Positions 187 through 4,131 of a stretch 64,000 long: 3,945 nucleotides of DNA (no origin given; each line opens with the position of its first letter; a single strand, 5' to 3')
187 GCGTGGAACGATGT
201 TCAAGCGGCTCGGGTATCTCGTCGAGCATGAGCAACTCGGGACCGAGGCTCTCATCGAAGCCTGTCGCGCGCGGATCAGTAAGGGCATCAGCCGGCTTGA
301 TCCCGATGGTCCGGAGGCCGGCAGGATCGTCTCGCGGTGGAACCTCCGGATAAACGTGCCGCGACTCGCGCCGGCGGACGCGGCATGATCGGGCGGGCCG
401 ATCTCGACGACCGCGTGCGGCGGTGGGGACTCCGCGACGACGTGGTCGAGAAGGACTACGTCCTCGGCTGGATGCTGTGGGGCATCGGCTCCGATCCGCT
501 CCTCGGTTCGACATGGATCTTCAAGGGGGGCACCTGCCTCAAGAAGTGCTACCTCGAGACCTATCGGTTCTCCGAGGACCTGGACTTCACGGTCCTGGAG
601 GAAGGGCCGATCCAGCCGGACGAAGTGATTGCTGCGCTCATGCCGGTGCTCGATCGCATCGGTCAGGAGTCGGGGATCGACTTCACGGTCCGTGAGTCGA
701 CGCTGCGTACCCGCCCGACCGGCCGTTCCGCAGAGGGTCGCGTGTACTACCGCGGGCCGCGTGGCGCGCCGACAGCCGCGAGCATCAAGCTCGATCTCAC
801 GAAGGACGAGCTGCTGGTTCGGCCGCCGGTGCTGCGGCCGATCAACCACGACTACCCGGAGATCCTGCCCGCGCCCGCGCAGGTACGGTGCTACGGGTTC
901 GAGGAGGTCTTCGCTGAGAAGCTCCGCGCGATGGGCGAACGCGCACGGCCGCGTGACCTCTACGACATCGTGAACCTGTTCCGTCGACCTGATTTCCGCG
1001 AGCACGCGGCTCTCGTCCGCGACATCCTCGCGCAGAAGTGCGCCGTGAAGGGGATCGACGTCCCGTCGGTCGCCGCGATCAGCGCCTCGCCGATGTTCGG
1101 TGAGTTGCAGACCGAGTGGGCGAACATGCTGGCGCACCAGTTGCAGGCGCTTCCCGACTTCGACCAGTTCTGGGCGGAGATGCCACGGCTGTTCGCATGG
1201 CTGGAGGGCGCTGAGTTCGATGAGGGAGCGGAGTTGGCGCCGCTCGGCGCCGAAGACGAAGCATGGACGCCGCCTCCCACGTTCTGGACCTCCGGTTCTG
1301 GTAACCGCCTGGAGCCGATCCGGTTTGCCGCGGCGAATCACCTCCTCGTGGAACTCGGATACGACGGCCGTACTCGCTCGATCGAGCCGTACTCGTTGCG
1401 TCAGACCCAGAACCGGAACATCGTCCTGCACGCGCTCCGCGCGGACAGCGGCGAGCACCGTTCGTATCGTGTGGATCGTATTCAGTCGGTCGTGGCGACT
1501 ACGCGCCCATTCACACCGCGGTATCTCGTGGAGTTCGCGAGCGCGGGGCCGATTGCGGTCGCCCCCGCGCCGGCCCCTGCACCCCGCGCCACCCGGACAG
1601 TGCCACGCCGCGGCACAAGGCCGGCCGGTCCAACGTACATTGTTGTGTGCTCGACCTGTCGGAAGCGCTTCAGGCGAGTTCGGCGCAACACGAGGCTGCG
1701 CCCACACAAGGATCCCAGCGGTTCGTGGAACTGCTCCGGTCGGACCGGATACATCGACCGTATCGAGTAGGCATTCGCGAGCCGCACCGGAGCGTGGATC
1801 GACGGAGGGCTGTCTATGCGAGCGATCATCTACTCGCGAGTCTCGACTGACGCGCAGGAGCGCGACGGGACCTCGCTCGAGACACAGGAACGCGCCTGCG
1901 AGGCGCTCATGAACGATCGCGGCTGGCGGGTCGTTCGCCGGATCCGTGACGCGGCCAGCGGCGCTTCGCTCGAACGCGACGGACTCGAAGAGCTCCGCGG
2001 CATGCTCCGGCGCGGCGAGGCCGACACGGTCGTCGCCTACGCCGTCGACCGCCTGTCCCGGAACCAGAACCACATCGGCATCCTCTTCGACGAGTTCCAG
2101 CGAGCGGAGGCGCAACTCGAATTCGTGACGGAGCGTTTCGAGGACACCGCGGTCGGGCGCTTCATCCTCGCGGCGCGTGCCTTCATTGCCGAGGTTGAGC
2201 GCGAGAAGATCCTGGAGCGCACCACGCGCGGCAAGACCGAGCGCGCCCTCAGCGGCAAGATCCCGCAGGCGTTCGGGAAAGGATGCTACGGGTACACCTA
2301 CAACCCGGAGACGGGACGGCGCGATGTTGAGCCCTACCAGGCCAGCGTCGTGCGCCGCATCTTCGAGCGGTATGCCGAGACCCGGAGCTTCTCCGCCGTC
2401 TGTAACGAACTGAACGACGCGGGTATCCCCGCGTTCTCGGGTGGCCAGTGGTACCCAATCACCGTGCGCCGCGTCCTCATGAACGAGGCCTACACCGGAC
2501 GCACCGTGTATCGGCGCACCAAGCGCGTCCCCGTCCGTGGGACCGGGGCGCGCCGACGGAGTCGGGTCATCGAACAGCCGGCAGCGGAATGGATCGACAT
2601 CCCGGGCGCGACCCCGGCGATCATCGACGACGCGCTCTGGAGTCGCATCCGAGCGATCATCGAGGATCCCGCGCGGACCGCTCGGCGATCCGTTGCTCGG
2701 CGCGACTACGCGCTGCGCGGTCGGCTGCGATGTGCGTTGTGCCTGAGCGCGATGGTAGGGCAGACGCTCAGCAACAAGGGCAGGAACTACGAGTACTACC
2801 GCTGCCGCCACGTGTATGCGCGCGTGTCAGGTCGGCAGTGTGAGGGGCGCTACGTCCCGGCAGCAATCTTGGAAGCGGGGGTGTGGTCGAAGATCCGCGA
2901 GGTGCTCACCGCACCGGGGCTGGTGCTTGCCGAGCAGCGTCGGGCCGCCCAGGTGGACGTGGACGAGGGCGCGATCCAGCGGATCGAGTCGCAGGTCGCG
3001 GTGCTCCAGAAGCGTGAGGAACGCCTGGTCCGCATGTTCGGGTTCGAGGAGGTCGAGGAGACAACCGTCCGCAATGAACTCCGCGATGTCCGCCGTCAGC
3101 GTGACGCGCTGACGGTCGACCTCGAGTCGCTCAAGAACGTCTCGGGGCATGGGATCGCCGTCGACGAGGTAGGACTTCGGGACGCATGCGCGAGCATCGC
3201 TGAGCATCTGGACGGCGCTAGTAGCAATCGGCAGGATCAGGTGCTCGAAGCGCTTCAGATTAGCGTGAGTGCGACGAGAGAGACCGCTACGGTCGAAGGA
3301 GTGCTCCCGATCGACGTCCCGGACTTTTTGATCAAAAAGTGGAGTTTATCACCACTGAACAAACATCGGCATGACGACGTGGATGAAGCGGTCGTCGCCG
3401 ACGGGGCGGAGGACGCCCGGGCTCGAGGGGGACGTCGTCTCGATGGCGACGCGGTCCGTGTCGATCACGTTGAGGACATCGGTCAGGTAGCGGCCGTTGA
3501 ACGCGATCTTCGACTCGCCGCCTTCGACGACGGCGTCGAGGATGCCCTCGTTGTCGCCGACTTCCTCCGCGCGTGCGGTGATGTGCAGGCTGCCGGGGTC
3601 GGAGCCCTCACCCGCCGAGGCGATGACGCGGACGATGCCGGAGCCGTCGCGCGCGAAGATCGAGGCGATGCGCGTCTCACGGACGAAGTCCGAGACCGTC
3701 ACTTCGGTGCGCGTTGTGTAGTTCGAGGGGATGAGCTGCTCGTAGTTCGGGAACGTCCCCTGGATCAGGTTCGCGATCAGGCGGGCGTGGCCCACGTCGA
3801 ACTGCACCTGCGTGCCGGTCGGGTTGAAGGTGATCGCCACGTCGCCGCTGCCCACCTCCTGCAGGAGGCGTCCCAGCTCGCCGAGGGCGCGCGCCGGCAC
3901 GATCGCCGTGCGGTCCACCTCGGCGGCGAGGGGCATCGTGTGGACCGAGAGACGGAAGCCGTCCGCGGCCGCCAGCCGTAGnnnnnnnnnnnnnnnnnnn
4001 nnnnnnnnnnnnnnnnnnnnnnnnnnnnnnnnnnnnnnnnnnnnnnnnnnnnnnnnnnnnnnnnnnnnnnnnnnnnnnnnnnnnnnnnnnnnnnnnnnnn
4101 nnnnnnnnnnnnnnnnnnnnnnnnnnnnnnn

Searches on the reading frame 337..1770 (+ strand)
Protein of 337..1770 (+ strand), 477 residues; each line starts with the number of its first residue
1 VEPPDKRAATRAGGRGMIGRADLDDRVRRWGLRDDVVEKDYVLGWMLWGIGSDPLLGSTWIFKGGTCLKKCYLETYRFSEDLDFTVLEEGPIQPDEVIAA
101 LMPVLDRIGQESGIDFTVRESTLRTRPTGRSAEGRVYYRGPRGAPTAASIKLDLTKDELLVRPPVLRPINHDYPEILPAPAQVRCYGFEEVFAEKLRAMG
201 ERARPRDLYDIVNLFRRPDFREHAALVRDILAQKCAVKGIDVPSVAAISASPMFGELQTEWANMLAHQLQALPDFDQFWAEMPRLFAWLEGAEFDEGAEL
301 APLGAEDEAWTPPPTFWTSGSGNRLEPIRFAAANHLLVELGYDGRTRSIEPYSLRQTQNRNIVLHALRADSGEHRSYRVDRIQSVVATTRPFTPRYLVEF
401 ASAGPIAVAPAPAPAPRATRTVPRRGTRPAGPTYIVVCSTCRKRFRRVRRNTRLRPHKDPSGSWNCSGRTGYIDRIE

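Call 3: search_protein_families(library=pfam, proteins=[window:337-1770:+])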
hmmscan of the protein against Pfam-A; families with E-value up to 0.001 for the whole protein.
window:337-1770:+ (477 aa): 2 families
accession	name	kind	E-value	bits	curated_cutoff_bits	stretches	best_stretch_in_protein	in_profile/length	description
PF08843.17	AbiEii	-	1.9e-40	139.7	22.5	1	52-280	7-237/238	Nucleotidyl transferase AbiEii toxin, Type IV TA system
PF13280.12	WYL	-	6.1e-05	23.4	21.8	1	325-385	3-68/70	WYL domain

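Call 4: search_protein_families(library=ncbifam, proteins=[window:337-1770:+])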
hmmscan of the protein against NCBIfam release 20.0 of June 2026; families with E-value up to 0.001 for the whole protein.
window:337-1770:+ (477 aa): 0 families

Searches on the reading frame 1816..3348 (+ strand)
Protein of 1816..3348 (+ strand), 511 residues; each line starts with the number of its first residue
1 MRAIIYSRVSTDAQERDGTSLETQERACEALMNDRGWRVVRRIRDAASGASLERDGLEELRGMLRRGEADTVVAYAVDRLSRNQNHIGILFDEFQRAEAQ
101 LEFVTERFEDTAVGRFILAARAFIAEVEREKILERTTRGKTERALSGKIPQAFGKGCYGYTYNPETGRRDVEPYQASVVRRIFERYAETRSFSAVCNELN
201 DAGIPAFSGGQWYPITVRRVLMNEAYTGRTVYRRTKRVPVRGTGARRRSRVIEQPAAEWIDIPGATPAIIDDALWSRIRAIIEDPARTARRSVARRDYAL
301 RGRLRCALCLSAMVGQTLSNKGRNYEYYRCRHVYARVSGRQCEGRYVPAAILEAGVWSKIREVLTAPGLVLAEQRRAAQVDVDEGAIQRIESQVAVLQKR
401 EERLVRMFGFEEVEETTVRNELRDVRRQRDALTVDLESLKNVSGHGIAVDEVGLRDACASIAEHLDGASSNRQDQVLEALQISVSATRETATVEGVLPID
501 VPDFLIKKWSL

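Call 35: find_related_loci(query=window:1816-3348:+, collection=viral_contigs, flank=10000)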
Query window:1816-3348:+ (511 aa) in viral_contigs; peptide patterns used: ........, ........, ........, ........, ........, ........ (x = any residue, [..] = any of these).
5 stretches matched a pattern, but none encodes a relative of the query by tblastn (E <= 1e-3).

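Call 37: find_related_loci(query=A2, collection=viral_contigs, flank=10000)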
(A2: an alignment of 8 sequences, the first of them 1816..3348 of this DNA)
Query A2 (511 aa) in viral_contigs; peptide patterns used: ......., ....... (x = any residue, [..] = any of these).
109 stretches matched a pattern; 1 encode a relative of the query (tblastn E <= 1e-3); 1 distinct loci.
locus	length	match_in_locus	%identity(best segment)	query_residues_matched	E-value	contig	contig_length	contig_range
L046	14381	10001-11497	51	1-499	3e-144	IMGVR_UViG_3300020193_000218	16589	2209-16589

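Call 40: search_protein_families(library=pfam, proteins=[L046:2438-4345:+, L046:5107-7374:+, L046:7194-8582:+, L046:11855-13297:+, L046:9358-9894:-, L046:8885-9361:-, L046:13662-14375:-, L046:1083-1625:+, L046:4640-5104:+, L046:13307-13696:+], max_evalue=0.01)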
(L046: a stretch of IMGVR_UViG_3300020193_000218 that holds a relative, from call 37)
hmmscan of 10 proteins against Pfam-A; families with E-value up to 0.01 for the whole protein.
L046:2438-4345:+ (635 aa): 2 families
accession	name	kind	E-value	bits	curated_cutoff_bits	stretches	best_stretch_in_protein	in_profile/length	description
PF10145.14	PhageMin_Tail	-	5.3e-05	23.6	33.2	1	89-236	11-158/201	Phage-related minor tail protein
PF14986.11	DUF4514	-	0.00029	21.4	27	1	32-53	21-42/60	Domain of unknown function (DUF4514)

L046:5107-7374:+ (755 aa): 1 family
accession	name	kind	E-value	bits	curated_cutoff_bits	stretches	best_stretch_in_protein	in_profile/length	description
PF25788.1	Ig_Rha78A_N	-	5.5e-05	23.8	27.4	1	442-507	30-96/105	Rha78A-like, N-terminal immunoglobulin domain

L046:7194-8582:+ (462 aa): 0 families

L046:11855-13297:+ (480 aa): 8 families
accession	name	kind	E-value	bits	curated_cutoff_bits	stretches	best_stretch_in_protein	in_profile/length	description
PF11066.14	DUF2867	-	2e-26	93.4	27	1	333-460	19-141/142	Protein of unknown function (DUF2867)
PF13460.12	NAD_binding_10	-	3.4e-15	56.8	27.2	1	7-110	1-99/184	NAD(P)H-binding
PF05368.20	NmrA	-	6.5e-13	49.4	27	1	3-229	5-240/298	NmrA-like family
PF01370.27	Epimerase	-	2.7e-08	33.9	20.9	1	3-107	1-113/240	NAD dependent epimerase/dehydratase family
PF01073.25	3Beta_HSD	-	6e-05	22.7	22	1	4-106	1-113/280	3-beta hydroxysteroid dehydrogenase/isomerase family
PF16363.11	GDP_Man_Dehyd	-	0.00074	19.5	27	1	4-38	1-35/332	GDP-mannose 4,6 dehydratase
PF03435.24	Sacchrp_dh_NADP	-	0.0016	19.2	25.1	1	3-66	1-70/129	Saccharopine dehydrogenase NADP binding domain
PF00106.31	adh_short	-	0.0081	16.1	26.6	0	2-69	2-75/195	short chain dehydrogenase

L046:9358-9894:- (178 aa): 0 families

L046:8885-9361:- (158 aa): 1 family
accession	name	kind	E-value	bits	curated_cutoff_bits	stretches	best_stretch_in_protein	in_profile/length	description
PF01541.30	GIY-YIG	-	1.3e-06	29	22.6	1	42-79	3-41/78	GIY-YIG catalytic domain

L046:13662-14375:- (237 aa): 6 families
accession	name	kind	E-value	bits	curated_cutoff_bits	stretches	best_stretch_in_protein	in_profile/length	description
PF13683.12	rve_3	-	1.6e-27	95.5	26.5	1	151-216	2-67/67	Integrase core domain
PF00665.32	rve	-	9.9e-21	74.4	32.6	1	67-162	4-102/102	Integrase core domain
PF13276.12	HTH_21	-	5.4e-15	55.8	28.1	1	6-47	17-59/60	HTH-like domain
PF13333.12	rve_2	-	1.6e-05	25.4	22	1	169-217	1-49/56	Integrase core domain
PF24764.1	rva_4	-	0.00024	21.3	26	0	66-140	6-78/194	Integrase core domain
PF13358.12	DDE_3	-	0.0065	16.8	28.6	0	81-187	33-141/146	DDE superfamily endonuclease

L046:1083-1625:+ (180 aa): 1 family
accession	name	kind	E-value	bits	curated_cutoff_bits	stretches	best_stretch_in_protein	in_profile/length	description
PF25681.1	Phage_TTP_17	-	2.5e-14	53.9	27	1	11-177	12-182/190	Phage tail tube protein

L046:4640-5104:+ (154 aa): 0 families

L046:13307-13696:+ (129 aa): 0 families

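Call 41: search_protein_families(library=phrogs, proteins=[L046:2438-4345:+, L046:5107-7374:+, L046:7194-8582:+, L046:11855-13297:+, L046:9358-9894:-, L046:8885-9361:-, L046:13662-14375:-, L046:1083-1625:+, L046:4640-5104:+, L046:13307-13696:+], max_evalue=0.001)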
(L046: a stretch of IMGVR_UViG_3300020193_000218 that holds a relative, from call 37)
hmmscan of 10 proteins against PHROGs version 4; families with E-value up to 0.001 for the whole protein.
L046:2438-4345:+ (635 aa): 24 families
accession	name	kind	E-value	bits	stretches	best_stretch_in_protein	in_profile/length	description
phrog_991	-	tail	1.2e-34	120.2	1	33-528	272-801/1966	tail length tape measure protein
phrog_58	-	tail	2.5e-29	103.3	1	35-575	305-1005/1544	tail length tape measure protein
phrog_305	-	tail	7.2e-19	68.9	1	150-579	334-758/1001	tail length tape measure protein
phrog_5493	-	tail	3.2e-17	63.2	2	489-577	944-1031/1102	tail length tape measure protein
phrog_1272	-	tail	7.8e-16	58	2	487-565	1436-1514/1606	tail length tape measure protein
phrog_1204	-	tail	1.3e-13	50.8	1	459-570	1261-1371/1483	tail protein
phrog_5448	-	tail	9.8e-12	43.6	1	395-564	1830-2003/3103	tail length tape measure protein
phrog_4372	-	tail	2.3e-11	42.9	1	316-558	1119-1345/1681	tail length tape measure protein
phrog_8927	-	tail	1.8e-10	40.5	1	20-558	203-633/1619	tail length tape measure protein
phrog_4200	-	tail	1.1e-09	38.3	1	314-522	270-480/732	tail length tape measure protein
phrog_28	-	tail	1.6e-09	38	1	37-345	265-598/1228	tail length tape measure protein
phrog_167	-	tail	4.2e-09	35.7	1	30-520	262-711/1555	tail length tape measure protein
phrog_5690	-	unknown function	1.6e-08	34.7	1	430-563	626-768/907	-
phrog_8462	-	tail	2e-08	34.4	1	405-557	331-520/672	tail length tape measure protein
phrog_1686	-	tail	2.7e-08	33.1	1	475-565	1036-1126/1224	tail length tape measure protein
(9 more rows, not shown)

L046:5107-7374:+ (755 aa): 3 families
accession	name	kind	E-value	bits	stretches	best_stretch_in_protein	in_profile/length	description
phrog_5795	-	tail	7.5e-41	141.3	1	2-411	391-820/968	tail protein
phrog_5287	-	tail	1.1e-16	61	1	403-642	505-731/843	minor tail protein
phrog_8469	-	tail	1.3e-05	25.7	1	286-387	142-235/303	tail fiber protein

L046:7194-8582:+ (462 aa): 1 family
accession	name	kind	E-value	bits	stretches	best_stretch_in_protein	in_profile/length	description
phrog_1887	-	tail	1.1e-09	38.9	1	159-454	382-659/670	tail protein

L046:11855-13297:+ (480 aa): 2 families
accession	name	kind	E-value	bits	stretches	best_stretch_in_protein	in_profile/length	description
phrog_540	-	DNA, RNA and nucleotide metabolism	2.2e-17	63.7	2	383-470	619-698/715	nucleotide-sugar epimerase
phrog_3142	-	moron, auxiliary metabolic gene and host takeover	0.0004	19.9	1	2-66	289-356/596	FabG-like 3-oxoacyl-(acyl-carrier-protein) reductase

L046:9358-9894:- (178 aa): 0 families

L046:8885-9361:- (158 aa): 0 families

L046:13662-14375:- (237 aa): 7 families
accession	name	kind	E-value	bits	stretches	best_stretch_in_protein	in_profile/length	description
phrog_157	-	integration and excision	7.9e-57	194.5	1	4-217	260-481/580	transposase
phrog_8463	-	integration and excision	6.1e-26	92.2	1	22-218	101-300/380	transposase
phrog_956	-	integration and excision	1.3e-23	84.7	1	62-217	39-195/436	transposase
phrog_310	-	integration and excision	4.1e-18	66.5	1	61-217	269-458/696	transposase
phrog_4410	-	unknown function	3.7e-14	53.8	1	71-218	13-153/163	-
phrog_4869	-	unknown function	1.5e-10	42.2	1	8-96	62-156/172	-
phrog_4646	-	integration and excision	1.1e-09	39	1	71-217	188-332/344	transposase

L046:1083-1625:+ (180 aa): 5 families
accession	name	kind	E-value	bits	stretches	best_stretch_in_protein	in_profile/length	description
phrog_117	-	tail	2.2e-15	57.8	1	1-141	29-172/319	major tail protein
phrog_2175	-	other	1.5e-08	35.5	1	3-103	3-96/188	protein with Ig domain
phrog_476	-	tail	6.1e-05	23.4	1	11-116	25-145/296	major tail protein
phrog_885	-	tail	0.00027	21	1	34-100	37-105/338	major tail protein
phrog_6767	-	unknown function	0.00054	20.7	1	29-112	23-105/169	-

L046:4640-5104:+ (154 aa): 0 families

L046:13307-13696:+ (129 aa): 0 families

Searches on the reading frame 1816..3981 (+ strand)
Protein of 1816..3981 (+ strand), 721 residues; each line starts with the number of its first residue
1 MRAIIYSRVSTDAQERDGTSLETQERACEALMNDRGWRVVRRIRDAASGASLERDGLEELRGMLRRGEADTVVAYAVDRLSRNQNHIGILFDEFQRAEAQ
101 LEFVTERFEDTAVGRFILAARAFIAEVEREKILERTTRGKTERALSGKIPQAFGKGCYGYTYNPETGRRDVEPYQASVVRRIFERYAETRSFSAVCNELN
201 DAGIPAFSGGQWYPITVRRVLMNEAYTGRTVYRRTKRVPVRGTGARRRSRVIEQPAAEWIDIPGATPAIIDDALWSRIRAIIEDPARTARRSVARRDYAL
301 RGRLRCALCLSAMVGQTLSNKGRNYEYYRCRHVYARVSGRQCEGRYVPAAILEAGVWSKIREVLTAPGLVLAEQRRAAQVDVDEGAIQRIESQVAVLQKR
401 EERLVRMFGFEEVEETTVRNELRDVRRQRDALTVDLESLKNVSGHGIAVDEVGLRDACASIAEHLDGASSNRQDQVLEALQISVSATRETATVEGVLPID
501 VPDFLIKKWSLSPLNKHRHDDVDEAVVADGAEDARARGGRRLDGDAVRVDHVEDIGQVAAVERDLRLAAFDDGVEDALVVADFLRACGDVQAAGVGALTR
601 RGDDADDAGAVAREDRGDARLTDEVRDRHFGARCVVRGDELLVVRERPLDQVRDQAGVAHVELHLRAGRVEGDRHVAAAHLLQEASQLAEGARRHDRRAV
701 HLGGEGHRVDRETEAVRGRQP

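Call 3: search_protein_families(library=pfam, proteins=[window:1816-3981:+])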
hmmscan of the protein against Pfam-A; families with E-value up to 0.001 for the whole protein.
window:1816-3981:+ (721 aa): 3 families
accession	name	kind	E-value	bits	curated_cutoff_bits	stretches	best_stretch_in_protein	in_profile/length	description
PF00239.26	Resolvase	-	4.3e-32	111.6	23.3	1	3-148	1-144/145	Resolvase, N terminal domain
PF07508.19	Recombinase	-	1.7e-24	86.4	21.1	1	175-283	3-100/102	Recombinase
PF13408.12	Zn_ribbon_recom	-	1e-09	39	25.3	1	300-361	2-58/58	Recombinase zinc beta ribbon domain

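Call 4: search_protein_families(library=ncbifam, proteins=[window:1816-3981:+])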
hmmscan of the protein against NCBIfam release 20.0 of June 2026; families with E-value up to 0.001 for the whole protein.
window:1816-3981:+ (721 aa): 6 families
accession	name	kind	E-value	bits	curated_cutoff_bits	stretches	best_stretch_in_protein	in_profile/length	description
NF041201.1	recomb_XisF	equivalog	1.5e-30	106.6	375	1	5-344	3-336/465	fdxN element excision recombinase XisF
NF047343.1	SCCmet_CcrB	equivalog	1.3e-27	96.7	900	1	4-440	10-445/542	cassette chromosome recombinase CcrB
NF047347.1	SCCmet_CcrC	equivalog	1.3e-21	76.7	900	1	4-440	6-453/558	cassette chromosome recombinase CcrC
NF047344.1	SCCmet_CcrA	equivalog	3.4e-21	75.9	700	1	2-232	3-223/442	cassette chromosome recombinase CcrA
NF049883.1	resolv_YneB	equivalog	1.8e-11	43.9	175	1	2-101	1-98/211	YneB family resolvase-like protein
NF033518.0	transpos_IS607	equivalog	5.2e-09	35.9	110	1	2-84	55-134/187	IS607 family transposase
